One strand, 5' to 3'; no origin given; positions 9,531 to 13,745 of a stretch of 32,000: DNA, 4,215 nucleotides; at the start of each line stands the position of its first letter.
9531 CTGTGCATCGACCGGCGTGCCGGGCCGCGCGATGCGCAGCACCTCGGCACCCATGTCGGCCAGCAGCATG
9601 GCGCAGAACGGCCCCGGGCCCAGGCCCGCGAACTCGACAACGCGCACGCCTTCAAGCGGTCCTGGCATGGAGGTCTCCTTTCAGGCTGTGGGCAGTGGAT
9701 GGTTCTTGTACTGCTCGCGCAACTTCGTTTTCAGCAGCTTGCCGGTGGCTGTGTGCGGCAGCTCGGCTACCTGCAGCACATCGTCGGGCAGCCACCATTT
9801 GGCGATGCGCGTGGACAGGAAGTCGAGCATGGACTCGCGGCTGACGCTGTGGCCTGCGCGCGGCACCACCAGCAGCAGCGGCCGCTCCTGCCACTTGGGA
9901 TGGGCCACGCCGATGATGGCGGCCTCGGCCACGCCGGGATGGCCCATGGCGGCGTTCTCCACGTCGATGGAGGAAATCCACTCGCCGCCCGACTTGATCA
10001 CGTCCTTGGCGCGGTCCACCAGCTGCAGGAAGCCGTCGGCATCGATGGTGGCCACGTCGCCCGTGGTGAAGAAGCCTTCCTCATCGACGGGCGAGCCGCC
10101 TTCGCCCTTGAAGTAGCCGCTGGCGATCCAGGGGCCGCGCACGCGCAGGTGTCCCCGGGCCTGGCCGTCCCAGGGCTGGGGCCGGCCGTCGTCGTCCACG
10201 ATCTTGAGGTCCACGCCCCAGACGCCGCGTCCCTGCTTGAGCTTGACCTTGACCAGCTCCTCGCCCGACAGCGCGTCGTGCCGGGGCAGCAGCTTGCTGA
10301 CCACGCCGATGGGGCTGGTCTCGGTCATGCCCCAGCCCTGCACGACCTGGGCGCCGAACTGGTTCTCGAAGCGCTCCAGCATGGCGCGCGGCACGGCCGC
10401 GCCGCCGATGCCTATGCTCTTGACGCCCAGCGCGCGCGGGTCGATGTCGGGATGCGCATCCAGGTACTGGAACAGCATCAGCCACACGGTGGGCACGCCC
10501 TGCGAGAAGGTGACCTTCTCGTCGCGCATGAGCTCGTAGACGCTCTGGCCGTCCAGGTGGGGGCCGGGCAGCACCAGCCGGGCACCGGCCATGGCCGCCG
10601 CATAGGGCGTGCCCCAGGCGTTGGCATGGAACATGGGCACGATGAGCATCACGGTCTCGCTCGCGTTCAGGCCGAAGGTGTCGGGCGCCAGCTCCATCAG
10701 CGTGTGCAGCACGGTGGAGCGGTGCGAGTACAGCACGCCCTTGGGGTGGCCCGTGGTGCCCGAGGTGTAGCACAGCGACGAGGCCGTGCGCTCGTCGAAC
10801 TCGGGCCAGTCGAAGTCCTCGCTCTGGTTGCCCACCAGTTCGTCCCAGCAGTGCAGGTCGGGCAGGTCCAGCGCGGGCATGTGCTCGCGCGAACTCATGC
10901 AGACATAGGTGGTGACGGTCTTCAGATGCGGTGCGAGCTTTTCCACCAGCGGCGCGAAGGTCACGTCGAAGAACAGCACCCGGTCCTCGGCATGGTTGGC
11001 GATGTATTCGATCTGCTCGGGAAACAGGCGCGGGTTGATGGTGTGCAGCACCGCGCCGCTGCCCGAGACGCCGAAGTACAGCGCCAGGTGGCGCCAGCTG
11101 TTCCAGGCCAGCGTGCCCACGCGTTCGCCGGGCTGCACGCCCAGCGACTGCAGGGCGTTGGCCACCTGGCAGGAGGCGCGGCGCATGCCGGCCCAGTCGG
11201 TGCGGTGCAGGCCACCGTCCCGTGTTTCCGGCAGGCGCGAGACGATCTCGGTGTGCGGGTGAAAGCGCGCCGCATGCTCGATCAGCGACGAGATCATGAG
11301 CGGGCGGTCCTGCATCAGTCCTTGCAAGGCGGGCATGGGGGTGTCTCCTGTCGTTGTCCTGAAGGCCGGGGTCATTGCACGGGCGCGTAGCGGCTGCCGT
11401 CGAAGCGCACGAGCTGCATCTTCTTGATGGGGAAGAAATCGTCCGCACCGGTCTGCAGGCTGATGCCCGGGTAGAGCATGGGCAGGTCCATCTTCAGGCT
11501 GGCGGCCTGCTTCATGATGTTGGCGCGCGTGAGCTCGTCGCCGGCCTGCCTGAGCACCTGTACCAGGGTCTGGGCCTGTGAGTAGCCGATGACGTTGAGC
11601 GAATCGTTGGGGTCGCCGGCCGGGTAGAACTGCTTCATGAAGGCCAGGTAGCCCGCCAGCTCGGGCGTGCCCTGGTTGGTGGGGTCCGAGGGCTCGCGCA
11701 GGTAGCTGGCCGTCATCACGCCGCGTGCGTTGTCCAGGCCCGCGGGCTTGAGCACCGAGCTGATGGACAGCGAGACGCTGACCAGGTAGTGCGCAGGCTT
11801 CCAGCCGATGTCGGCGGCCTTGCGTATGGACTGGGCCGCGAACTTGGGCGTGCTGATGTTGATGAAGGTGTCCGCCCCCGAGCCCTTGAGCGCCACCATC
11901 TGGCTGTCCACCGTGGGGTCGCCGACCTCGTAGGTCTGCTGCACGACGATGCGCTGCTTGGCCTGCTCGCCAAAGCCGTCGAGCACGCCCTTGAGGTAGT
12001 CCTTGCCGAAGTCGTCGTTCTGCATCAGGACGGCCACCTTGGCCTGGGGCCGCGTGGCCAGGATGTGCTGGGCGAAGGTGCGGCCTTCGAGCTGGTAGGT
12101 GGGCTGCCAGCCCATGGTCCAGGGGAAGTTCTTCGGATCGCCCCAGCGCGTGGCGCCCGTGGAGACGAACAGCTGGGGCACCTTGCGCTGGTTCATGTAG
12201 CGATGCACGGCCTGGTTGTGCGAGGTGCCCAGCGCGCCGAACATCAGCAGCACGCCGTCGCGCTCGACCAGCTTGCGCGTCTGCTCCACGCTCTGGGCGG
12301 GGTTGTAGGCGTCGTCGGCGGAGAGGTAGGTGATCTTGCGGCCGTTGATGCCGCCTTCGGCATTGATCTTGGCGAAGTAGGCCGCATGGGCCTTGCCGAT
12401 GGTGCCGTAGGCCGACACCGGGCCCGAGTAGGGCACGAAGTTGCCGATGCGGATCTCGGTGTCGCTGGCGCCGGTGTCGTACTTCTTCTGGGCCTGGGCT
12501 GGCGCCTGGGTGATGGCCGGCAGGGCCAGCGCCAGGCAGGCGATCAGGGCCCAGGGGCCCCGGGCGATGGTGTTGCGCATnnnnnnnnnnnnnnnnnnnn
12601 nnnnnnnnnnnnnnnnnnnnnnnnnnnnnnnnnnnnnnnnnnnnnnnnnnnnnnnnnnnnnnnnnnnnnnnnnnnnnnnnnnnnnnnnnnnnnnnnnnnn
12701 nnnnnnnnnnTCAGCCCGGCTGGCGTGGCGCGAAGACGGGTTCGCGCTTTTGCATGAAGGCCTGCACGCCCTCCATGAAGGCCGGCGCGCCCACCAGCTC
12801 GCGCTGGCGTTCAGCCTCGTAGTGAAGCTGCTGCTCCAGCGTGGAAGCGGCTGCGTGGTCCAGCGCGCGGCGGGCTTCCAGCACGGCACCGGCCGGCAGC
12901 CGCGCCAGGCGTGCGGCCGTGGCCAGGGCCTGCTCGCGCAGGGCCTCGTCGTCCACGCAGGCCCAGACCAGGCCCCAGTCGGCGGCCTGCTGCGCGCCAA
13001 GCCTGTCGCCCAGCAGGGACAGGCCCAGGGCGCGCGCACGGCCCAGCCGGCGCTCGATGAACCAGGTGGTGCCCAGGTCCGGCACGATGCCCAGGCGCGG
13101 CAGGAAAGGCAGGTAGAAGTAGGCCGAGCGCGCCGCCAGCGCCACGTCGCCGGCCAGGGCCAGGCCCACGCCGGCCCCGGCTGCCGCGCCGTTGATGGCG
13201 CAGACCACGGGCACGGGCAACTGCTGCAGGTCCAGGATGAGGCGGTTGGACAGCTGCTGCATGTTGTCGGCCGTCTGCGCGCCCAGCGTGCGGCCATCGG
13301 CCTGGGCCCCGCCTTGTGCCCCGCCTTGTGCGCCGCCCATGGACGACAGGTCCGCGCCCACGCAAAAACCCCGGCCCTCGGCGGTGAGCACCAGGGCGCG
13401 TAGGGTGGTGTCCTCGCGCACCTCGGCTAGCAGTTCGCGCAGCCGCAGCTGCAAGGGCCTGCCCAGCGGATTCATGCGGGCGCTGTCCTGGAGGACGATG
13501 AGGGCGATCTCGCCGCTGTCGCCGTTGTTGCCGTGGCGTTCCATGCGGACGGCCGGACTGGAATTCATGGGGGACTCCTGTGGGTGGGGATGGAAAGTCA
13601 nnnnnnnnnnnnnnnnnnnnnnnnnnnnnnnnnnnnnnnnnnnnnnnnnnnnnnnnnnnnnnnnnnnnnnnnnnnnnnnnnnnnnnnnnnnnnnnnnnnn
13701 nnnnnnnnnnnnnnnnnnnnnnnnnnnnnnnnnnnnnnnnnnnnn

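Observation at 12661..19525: The same palindrome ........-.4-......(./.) at exactly three intergenic junctions of the cluster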

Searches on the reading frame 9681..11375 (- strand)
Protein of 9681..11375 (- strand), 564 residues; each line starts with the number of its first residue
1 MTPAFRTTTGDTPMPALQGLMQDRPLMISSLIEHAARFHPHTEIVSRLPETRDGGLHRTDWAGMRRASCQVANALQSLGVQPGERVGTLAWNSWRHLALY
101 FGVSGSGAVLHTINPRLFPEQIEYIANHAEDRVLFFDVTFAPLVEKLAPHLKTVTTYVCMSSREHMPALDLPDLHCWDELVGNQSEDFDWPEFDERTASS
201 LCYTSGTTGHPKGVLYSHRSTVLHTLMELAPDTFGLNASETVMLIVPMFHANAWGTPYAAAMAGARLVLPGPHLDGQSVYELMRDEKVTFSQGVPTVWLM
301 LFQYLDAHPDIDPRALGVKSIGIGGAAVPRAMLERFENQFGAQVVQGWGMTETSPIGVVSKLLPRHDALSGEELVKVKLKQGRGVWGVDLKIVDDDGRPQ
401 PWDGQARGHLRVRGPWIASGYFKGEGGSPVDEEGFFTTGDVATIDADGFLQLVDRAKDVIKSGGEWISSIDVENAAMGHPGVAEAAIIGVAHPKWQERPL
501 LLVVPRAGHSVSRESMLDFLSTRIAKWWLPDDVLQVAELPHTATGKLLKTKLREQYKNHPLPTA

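Call 8: search_protein_families(library=pfam, proteins=[window:9681-11375:-])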
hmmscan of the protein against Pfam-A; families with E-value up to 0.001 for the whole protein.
window:9681-11375:- (564 aa): 2 families
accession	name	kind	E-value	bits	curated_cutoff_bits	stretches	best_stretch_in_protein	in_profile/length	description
PF00501.34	AMP-binding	-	2.5e-78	264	29.9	1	33-422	2-384/384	AMP-binding enzyme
PF13193.12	AMP-binding_C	-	1.3e-18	68.1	24.5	1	472-546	2-76/76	AMP-binding enzyme C-terminal domain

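Call 21: search_protein_families(library=ncbifam, proteins=[window:9681-11375:-])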
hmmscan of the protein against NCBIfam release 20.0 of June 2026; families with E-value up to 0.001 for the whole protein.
window:9681-11375:- (564 aa): 103 families (the best 25 are shown)
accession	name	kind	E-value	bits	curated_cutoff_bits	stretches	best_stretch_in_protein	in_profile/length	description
NF005426.0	PRK07008.1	equivalog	3e-242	805.1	822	1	16-564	4-543/545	3-(methylthio)propionyl-CoA ligase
NF004674.0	PRK06018.1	subfamily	1.5e-227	756.6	766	1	18-564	2-542/544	long-chain-fatty-acid--CoA ligase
NF004837.0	PRK06187.1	subfamily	8.4e-172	572.1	476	1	21-558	3-524/531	long-chain-fatty-acid--CoA ligase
NF004143.0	PRK05620.1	equivalog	7e-115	384.5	852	1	20-558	4-557/576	long-chain fatty-acid--CoA ligase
NF006020.0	PRK08162.1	subfamily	3.4e-93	312.9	677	1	55-558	41-540/545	acyl-CoA synthetase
NF006182.0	PRK08316.1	subfamily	5.6e-82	275.9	663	1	58-558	36-519/523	fatty acyl-CoA synthetase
NF009233.0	PRK12583.1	subfamily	3.7e-66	223.7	832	1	37-555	30-549/558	fatty acid CoA ligase family protein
NF005307.0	PRK06839.1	equivalog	3.5e-65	220.6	748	1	66-558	35-495/496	o-succinylbenzoate--CoA ligase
NF005801.1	PRK07656.1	equivalog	2.1e-64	218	657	1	55-553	23-500/500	FadD3 family acyl-CoA ligase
NF005702.0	PRK07514.1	subfamily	7.8e-64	215.9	558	1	57-558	28-502/506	malonyl-CoA synthase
NF004114.0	PRK05605.1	equivalog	5.2e-61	206.6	766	2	172-556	193-569/575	long-chain-fatty-acid--CoA ligase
NF005714.0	PRK07529.1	subfamily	6.1e-61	206.5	632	1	24-555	28-575/640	acyl-CoA synthetase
NF005676.0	PRK07470.1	equivalog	1.3e-60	205.6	774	1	26-558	20-531/544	acyl-CoA synthetase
TIGR03208.1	cyc_hxne_CoA_lg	equivalog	1.1e-59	202.5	792.3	1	52-554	47-538/538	cyclohexanecarboxylate-CoA ligase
NF006572.0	PRK09088.1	equivalog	1.9e-59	201.6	696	1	61-556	31-487/491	acyl-CoA synthetase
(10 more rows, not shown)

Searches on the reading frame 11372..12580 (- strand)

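Call 8: search_protein_families(library=pfam, proteins=[window:11372-12580:-])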
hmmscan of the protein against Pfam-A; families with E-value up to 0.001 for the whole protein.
window:11372-12580:- (402 aa): 3 families
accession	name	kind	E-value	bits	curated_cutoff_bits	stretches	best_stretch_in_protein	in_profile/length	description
PF13458.12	Peripla_BP_6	-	1.9e-57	195.9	31.7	1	42-394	1-339/343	Periplasmic binding protein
PF01094.35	ANF_receptor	-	7.1e-13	48.8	25.4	1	66-299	5-243/353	Receptor family ligand binding region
PF13433.12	Peripla_BP_5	-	1.5e-07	31.3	27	1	43-125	1-84/363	Periplasmic binding protein domain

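Call 21: search_protein_families(library=ncbifam, proteins=[window:11372-12580:-])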
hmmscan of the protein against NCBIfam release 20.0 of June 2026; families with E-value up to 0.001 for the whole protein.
window:11372-12580:- (402 aa): 3 families
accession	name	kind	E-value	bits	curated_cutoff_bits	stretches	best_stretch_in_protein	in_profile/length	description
NF011933.0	PRK15404.1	subfamily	3.1e-16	59.4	477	1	37-349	21-321/370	high-affinity branched-chain amino acid ABC transporter substrate-binding protein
TIGR03407.1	urea_ABC_UrtA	exception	8.7e-08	31.4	492.75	1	68-127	27-86/361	urea ABC transporter substrate-binding protein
TIGR03669.1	urea_ABC_arch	equivalog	4.6e-05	22.6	494.8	1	51-136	9-95/375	urea ABC transporter substrate-binding protein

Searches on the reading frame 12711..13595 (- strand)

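Call 8: search_protein_families(library=pfam, proteins=[window:12711-13595:-])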
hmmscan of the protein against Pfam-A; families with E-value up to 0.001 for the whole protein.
window:12711-13595:- (294 aa): 2 families
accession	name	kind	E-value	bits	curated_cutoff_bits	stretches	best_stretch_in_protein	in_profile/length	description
PF00378.25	ECH_1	-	3.1e-47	161.5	27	1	28-289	4-249/251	Enoyl-CoA hydratase/isomerase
PF16113.10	ECH_2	-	3.7e-23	83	27.2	1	31-221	2-179/335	Enoyl-CoA hydratase/isomerase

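Call 21: search_protein_families(library=ncbifam, proteins=[window:12711-13595:-])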
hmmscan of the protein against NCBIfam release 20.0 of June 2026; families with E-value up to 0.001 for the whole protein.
window:12711-13595:- (294 aa): 71 families (the best 25 are shown)
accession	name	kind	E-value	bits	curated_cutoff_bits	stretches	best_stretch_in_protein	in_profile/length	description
NF004635.0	PRK05981.1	equivalog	3.8e-64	216.8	351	1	27-288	11-263/266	enoyl-CoA hydratase/isomerase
TIGR02280.1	PaaB1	equivalog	5.2e-63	212.9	345.15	1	30-289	9-254/256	2-(1,2-epoxy-1,2-dihydrophenyl)acetyl-CoA isomerase PaaG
NF046063.1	oxepin_alt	equivalog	5.5e-46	157.1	300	1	26-286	6-253/254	oxepin-CoA hydrolase, alternative type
NF004525.0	PRK05870.1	equivalog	1.8e-45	155.8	285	1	27-281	10-247/249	enoyl-CoA hydratase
NF006699.0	PRK09245.1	subfamily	2.7e-45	154.7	354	1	27-289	10-264/266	crotonase/enoyl-CoA hydratase family protein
NF005700.0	PRK07511.1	subfamily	3.1e-42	144.9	274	1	27-289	10-259/260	enoyl-CoA hydratase family protein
NF006109.0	PRK08260.1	subfamily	3e-41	141.6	320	1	29-291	13-278/296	enoyl-CoA hydratase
NF004857.0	PRK06210.1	equivalog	6.4e-41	140.6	341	1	27-290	16-274/275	enoyl-CoA hydratase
NF004519.0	PRK05864.1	equivalog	5e-36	124.4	337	1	28-289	18-273/276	enoyl-CoA hydratase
NF006107.0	PRK08258.1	equivalog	6.4e-36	124.1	330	1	26-289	23-275/277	enoyl-CoA hydratase family protein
NF051848.1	EnCoAHydtEchA19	equivalog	8.7e-36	123.8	400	1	27-289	7-256/258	enoyl-CoA hydratase EchA19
NF006007.0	PRK08138.1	subfamily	5.9e-35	120.9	355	1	28-289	16-259/261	enoyl-CoA hydratase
NF004725.0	PRK06072.1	equivalog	8.4e-35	120.7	293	1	27-288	7-245/248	enoyl-CoA hydratase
NF004840.0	PRK06190.1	equivalog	2.3e-34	119.2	253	1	26-270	10-238/260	enoyl-CoA hydratase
NF005803.0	PRK07658.1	equivalog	3.4e-34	118.4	313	1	29-289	11-255/257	enoyl-CoA hydratase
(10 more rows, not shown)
